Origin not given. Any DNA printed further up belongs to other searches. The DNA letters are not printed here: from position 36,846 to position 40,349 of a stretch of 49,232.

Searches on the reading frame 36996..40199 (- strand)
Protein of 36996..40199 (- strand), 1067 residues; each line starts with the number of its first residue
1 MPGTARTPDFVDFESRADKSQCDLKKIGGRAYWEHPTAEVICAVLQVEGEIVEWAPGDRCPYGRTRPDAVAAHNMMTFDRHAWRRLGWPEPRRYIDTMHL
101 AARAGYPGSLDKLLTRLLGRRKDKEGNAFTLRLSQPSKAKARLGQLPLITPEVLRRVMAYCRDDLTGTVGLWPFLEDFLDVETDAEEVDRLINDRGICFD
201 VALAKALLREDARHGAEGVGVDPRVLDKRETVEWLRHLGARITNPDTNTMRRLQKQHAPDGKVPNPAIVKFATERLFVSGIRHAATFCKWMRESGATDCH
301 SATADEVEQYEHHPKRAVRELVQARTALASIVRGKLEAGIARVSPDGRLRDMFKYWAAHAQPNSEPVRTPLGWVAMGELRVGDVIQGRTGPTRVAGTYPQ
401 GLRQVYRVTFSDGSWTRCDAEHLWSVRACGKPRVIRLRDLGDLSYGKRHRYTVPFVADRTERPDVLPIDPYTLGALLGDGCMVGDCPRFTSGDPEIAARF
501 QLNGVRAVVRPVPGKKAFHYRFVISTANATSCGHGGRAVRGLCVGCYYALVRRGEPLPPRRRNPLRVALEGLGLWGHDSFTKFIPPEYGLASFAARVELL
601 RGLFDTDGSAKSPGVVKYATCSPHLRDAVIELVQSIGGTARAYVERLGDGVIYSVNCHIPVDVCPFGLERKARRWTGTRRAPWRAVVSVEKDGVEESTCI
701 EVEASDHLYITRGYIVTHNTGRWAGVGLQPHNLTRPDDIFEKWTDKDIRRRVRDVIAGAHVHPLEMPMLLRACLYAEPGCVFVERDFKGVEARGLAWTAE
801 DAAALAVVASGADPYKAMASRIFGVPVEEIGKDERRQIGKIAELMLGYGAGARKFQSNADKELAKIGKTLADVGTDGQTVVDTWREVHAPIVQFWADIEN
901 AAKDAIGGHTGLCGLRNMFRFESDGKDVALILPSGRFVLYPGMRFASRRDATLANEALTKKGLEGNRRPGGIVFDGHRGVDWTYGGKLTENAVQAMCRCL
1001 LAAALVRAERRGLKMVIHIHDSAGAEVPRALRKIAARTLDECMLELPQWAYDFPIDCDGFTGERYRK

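Call 76: search_protein_families(library=pfam, proteins=[window:36996-40199:-], max_evalue=0.001)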
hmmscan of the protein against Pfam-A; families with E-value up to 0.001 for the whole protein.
window:36996-40199:- (1067 aa): 2 families
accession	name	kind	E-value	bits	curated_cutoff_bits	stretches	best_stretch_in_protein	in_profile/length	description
PF00476.26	DNA_pol_A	-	2e-14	53.8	34.3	1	770-859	141-230/381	DNA polymerase family A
PF14528.11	LAGLIDADG_3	-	0.00026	21.6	22.5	0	597-645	4-55/82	LAGLIDADG-like domain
